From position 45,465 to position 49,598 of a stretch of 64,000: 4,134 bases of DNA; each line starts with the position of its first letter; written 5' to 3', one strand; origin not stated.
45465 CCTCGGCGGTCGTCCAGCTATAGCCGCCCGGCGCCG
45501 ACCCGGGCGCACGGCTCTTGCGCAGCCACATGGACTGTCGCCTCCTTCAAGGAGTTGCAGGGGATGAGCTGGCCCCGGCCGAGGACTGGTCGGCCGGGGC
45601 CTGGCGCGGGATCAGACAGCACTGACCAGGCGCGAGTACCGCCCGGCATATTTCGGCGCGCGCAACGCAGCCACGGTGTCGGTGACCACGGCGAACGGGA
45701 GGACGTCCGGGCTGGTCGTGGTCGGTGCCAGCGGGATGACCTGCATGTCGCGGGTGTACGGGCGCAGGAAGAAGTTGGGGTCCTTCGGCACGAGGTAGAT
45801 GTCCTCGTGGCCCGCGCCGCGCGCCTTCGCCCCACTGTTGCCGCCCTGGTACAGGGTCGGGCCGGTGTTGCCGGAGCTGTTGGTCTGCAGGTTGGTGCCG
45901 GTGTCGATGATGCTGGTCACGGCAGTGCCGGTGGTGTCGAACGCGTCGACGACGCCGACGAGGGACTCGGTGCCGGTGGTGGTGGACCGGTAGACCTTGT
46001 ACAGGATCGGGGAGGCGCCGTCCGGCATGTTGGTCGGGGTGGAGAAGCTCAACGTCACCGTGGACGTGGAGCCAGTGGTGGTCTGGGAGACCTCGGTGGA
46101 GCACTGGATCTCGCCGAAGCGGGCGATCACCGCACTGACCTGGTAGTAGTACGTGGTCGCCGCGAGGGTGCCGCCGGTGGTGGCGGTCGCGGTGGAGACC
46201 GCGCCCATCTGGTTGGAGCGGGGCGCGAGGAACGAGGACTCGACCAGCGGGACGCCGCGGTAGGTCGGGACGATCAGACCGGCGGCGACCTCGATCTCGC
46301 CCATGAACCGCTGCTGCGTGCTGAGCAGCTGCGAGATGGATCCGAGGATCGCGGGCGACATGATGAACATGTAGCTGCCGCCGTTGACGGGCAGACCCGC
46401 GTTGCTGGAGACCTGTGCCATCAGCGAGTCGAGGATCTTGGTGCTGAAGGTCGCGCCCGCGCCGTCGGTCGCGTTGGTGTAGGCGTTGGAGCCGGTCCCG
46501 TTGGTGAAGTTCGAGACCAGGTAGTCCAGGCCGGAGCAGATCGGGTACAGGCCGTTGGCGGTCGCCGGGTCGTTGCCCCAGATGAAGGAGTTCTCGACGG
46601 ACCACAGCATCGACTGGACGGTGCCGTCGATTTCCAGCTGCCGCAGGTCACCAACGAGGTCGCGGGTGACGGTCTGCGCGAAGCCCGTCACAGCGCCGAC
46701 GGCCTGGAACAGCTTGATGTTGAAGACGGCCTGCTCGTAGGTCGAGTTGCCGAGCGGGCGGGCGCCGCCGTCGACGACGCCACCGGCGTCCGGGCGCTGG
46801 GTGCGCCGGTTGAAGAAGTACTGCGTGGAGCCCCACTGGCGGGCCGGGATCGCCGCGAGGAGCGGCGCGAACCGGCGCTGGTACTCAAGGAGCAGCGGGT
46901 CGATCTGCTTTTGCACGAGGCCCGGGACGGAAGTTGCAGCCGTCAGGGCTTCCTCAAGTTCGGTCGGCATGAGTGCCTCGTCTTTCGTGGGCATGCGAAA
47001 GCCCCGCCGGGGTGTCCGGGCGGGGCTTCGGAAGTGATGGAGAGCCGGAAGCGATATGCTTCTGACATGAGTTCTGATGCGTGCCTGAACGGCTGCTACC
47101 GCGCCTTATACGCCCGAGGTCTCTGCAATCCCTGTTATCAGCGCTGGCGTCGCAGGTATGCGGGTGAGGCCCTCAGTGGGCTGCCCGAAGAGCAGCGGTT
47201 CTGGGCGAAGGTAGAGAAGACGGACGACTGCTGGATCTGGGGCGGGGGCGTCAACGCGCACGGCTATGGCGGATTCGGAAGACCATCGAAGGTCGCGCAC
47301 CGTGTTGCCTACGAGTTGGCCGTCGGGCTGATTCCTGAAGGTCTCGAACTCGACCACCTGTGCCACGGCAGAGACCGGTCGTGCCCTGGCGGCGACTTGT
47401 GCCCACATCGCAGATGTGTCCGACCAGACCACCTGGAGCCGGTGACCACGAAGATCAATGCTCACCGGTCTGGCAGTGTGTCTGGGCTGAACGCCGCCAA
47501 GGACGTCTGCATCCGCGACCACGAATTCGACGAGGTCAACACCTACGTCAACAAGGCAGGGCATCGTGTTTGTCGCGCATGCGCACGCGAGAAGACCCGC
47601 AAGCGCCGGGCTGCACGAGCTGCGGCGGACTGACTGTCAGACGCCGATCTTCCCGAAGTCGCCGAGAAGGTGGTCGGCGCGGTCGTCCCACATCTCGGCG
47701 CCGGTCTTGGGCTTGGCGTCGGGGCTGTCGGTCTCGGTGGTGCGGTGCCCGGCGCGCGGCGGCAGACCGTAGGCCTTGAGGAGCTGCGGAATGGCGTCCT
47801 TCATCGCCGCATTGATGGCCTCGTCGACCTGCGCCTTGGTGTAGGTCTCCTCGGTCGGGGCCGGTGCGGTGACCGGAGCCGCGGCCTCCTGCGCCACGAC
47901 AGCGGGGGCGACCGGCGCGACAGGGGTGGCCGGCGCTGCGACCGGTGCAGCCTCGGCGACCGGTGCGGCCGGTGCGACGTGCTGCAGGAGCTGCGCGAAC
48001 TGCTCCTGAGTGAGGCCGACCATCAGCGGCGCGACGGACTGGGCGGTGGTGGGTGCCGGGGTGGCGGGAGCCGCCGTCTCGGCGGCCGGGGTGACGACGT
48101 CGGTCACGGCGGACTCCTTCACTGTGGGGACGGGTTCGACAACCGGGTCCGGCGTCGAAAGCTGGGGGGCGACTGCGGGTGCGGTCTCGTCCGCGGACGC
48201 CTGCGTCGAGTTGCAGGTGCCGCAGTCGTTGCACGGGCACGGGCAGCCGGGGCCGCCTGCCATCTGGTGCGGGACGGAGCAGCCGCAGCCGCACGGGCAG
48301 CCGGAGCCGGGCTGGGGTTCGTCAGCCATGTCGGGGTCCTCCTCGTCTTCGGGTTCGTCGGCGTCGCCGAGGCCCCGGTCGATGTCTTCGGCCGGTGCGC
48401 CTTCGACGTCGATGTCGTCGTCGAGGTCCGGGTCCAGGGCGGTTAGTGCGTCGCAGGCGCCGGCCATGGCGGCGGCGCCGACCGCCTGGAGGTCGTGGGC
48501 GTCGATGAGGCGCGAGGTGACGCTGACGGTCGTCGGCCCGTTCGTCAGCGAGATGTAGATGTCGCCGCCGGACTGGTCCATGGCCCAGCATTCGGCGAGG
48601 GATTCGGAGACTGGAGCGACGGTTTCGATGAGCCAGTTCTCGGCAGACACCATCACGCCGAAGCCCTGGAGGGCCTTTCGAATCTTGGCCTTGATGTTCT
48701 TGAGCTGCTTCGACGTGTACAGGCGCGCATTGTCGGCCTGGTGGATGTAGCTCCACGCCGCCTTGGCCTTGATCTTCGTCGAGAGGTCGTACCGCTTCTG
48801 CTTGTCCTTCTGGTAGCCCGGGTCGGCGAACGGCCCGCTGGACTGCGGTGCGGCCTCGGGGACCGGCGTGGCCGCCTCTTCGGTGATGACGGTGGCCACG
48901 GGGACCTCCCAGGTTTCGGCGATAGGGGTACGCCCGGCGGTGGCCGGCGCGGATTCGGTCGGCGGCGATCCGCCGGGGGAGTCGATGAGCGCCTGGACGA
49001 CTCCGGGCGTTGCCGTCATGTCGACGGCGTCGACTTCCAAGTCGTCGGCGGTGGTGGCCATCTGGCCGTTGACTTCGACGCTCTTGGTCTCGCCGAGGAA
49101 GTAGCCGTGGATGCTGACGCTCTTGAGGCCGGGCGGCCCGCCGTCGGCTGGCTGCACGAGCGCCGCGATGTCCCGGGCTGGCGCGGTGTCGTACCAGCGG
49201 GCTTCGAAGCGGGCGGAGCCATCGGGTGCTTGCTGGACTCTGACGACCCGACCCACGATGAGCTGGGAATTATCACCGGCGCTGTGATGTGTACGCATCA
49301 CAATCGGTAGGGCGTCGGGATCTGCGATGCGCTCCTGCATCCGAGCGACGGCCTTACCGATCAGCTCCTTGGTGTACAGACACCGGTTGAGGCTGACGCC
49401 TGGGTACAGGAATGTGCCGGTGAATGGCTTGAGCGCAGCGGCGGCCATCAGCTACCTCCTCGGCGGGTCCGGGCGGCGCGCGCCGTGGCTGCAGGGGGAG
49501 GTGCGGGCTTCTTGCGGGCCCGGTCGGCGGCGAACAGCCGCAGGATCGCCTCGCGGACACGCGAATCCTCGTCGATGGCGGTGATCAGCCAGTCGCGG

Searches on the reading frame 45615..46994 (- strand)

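Call 19: search_protein_families(library=phrogs, proteins=[window:45615-46994:-], max_evalue=0.001)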
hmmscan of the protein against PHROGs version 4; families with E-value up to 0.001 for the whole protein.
window:45615-46994:- (460 aa): 2 families
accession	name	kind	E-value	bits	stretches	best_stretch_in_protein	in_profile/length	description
phrog_752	-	head and packaging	5.6e-25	89.2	2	35-198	53-210/475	major head protein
phrog_212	-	head and packaging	4.4e-08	33.9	1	43-282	32-231/301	major head protein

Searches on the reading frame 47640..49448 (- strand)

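Call 4: search_protein_families(library=pfam, proteins=[window:47640-49448:-], max_evalue=0.1)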
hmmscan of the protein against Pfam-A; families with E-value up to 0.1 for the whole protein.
window:47640-49448:- (603 aa): 1 family
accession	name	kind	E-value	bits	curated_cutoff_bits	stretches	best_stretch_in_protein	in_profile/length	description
PF20223.3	DUF6582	-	2.1e-08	34.8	27.3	1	209-269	22-82/83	Family of unknown function (DUF6582)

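Call 5: search_protein_families(library=phrogs, proteins=[window:47640-49448:-], max_evalue=0.01)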
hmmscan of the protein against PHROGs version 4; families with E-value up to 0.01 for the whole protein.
window:47640-49448:- (603 aa): 0 families
